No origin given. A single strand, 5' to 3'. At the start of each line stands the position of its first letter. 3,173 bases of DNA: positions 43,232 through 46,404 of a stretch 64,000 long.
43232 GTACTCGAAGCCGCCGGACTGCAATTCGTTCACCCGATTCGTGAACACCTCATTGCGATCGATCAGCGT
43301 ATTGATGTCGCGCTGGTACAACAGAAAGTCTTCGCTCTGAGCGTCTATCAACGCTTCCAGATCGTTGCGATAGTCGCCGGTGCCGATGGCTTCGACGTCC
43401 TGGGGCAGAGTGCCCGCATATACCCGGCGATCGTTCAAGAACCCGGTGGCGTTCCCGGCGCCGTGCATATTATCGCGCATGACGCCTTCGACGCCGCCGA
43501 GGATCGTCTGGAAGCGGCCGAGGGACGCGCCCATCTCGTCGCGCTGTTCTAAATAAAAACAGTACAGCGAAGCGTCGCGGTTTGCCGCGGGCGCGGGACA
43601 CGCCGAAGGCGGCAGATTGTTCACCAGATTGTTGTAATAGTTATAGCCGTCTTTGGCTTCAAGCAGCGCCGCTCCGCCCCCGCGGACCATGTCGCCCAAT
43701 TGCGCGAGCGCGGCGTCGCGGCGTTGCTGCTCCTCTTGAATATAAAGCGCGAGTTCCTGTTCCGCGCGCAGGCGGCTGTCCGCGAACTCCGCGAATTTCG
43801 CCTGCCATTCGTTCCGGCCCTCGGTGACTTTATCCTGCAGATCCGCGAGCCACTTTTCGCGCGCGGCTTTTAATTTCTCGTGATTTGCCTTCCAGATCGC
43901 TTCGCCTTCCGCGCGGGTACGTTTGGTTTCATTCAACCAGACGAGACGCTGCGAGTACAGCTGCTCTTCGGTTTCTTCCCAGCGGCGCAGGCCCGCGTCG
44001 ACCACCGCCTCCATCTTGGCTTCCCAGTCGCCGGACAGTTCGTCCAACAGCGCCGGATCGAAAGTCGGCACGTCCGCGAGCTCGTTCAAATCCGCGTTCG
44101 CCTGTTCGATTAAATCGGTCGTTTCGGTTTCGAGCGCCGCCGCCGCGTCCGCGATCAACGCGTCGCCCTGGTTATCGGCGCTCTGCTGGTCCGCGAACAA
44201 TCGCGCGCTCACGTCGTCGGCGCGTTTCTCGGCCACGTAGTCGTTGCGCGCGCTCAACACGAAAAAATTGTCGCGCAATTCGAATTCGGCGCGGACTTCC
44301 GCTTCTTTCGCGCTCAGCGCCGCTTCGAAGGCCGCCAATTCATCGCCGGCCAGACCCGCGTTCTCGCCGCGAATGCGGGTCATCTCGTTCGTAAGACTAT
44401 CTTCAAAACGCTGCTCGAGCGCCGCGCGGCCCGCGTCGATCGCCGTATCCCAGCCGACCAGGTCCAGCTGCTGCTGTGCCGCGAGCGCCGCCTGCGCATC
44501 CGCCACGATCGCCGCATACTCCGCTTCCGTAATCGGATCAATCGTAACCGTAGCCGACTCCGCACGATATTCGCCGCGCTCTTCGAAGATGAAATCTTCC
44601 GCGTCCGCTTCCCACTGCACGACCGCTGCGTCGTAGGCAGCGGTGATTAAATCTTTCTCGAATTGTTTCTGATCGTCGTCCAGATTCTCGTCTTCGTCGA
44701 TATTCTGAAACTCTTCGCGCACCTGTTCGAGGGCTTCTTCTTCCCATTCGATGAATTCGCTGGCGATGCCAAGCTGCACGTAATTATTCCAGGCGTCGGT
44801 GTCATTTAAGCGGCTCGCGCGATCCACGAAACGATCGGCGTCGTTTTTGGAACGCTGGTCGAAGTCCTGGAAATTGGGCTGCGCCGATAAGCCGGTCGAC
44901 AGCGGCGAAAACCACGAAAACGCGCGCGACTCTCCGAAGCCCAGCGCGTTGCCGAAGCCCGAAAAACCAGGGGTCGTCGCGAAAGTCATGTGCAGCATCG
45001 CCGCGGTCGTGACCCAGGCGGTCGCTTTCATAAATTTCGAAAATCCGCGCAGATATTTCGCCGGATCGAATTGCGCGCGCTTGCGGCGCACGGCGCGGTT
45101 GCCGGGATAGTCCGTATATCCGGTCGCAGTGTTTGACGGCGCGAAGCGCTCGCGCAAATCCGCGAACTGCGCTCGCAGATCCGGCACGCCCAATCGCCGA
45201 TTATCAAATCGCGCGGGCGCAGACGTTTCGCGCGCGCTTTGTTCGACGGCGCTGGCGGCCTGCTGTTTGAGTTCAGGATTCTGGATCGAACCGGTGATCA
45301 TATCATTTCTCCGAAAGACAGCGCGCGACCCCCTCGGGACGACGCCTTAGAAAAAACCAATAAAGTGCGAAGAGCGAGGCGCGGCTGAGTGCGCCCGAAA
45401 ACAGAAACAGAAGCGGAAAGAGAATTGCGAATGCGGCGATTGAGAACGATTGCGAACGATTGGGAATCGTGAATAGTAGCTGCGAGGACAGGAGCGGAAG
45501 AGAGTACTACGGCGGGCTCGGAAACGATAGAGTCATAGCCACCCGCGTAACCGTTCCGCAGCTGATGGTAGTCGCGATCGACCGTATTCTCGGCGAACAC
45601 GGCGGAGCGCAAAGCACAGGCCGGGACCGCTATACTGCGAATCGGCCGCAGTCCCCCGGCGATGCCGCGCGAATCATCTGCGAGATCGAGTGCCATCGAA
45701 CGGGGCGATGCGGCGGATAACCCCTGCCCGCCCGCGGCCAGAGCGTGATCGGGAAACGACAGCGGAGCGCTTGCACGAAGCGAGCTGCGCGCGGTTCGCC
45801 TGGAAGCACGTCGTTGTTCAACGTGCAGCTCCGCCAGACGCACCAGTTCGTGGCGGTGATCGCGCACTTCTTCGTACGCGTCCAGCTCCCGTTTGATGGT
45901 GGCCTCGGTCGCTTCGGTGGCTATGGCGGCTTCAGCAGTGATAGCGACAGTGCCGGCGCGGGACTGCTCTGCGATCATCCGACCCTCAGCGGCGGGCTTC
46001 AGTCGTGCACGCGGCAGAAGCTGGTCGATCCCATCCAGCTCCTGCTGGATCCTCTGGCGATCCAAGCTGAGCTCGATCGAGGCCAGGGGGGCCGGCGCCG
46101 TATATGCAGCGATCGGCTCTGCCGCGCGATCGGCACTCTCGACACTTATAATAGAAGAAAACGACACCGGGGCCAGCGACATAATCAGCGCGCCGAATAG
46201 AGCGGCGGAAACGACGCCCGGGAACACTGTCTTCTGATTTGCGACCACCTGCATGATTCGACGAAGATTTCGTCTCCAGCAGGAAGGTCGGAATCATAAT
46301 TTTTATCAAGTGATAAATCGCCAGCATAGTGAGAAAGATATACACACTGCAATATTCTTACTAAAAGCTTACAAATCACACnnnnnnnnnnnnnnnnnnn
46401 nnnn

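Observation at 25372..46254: Giant polymorphic toxin/immunity locus on an unrecognised delivery scaffold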

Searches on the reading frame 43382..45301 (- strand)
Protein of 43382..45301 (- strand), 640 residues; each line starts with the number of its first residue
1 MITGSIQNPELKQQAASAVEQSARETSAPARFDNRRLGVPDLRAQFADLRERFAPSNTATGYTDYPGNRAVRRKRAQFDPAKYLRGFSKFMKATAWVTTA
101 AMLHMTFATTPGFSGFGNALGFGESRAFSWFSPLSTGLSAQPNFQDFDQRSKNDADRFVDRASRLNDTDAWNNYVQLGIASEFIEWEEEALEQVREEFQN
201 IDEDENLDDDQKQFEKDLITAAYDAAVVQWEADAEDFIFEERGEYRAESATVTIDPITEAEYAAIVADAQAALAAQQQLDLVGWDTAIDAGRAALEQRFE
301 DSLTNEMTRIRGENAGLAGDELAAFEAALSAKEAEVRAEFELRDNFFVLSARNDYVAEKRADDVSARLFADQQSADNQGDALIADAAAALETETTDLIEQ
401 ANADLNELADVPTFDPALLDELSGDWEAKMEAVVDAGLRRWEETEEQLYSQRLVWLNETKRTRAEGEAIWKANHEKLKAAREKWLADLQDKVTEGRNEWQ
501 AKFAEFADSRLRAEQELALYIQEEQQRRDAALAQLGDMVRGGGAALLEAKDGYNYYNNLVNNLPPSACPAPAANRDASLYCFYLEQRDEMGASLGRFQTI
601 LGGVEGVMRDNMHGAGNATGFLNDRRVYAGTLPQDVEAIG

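Call 43: find_related_loci(query=A2, collection=metagenome_contigs, flank=10000)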
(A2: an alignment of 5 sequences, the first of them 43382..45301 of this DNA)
Query A2 (640 aa) in metagenome_contigs; peptide patterns used: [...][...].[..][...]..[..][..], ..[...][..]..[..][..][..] (x = any residue, [..] = any of these).
251 stretches matched a pattern, but none encodes a relative of the query by tblastn (E <= 1e-3).

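Call 44: find_related_loci(query=A2, collection=viral_contigs, flank=10000)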
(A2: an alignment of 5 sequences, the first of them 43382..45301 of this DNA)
Query A2 (640 aa) in viral_contigs; peptide patterns used: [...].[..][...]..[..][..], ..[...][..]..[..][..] (x = any residue, [..] = any of these).
70 stretches matched a pattern, but none encodes a relative of the query by tblastn (E <= 1e-3).

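Call 64: search_solved_structures(query=A2, max_evalue=10)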
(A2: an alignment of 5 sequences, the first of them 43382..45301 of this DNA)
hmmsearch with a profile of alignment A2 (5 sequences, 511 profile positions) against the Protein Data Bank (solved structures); distinct sequences matched with E-value up to 10: 0.

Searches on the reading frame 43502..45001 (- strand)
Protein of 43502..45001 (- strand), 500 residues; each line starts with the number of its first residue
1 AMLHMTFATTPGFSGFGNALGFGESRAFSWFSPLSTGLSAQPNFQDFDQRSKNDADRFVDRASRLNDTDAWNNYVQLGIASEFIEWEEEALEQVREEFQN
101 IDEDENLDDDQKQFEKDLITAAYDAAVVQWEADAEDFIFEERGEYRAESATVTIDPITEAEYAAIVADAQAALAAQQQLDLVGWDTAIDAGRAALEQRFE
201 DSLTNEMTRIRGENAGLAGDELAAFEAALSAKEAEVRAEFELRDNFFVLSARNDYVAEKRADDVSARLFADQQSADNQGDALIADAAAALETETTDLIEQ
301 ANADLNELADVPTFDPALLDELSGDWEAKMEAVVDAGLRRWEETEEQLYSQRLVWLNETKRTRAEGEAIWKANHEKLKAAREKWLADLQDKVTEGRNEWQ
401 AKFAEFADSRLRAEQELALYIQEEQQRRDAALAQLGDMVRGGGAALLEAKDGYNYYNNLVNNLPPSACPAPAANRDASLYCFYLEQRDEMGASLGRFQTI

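Call 28: search_dna_similar(query=window:43502-45001:-, collection=phages, mode=protein, max_evalue=0.001)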
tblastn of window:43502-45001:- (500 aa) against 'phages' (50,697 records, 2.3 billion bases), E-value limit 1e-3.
No match.

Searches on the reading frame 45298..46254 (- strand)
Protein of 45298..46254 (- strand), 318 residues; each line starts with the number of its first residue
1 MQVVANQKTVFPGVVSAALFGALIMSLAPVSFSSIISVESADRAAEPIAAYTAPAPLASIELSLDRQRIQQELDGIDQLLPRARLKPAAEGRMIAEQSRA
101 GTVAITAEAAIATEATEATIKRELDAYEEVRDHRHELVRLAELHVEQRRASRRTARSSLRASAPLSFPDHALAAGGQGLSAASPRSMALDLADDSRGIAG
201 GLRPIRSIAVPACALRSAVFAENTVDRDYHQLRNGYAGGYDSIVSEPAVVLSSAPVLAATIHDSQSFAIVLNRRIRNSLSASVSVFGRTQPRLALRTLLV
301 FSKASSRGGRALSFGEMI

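Call 4: search_protein_families(library=pfam, max_evalue=0.1, proteins=[window:45298-46254:-])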
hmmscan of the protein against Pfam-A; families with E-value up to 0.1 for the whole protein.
window:45298-46254:- (318 aa): 0 families

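Call 5: search_protein_families(library=ncbifam, max_evalue=0.1, proteins=[window:45298-46254:-])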
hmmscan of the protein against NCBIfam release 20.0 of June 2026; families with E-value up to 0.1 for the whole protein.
window:45298-46254:- (318 aa): 0 families

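Call 25: search_protein_families(library=phrogs, max_evalue=0.01, proteins=[window:45298-46254:-])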
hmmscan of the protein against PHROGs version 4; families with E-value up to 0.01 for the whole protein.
window:45298-46254:- (318 aa): 0 families

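Call 45: find_homologous_proteins(query=window:45298-46254:-, max_evalue=0.01)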
Query window:45298-46254:- (318 aa): 2 proteins with E <= 0.01 among 8000 candidates.
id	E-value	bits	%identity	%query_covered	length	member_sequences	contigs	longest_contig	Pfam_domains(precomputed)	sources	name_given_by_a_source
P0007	2.5e-190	649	100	100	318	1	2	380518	-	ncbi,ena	-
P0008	2.1e-163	560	89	98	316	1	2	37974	-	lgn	-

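Call 46: find_encoding_contigs(protein=P0008, flank=10000, max_places=4)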
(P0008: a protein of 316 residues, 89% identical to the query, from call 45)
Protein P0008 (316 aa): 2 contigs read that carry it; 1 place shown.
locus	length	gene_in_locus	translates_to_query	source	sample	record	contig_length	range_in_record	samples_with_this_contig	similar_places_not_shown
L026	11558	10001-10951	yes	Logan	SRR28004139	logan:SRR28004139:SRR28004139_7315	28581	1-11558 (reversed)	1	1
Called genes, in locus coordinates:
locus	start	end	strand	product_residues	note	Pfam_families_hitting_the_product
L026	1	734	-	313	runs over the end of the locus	-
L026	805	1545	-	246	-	-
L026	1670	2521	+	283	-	PF01656:CbiA, PF02374:ArsA_ATPase (weak), PF09140:MipZ (weak), PF10609:ParA (weak), PF13614:AAA_31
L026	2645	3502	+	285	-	PF02195:ParB_N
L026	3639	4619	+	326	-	PF00041:fn3 (faint)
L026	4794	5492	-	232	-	-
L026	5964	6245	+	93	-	PF11950:DUF3467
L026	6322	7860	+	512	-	PF00474:SSF (weak)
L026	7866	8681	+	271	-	PF01048:PNP_UDP_1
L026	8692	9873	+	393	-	PF01636:APH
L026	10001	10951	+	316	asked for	-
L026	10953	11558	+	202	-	?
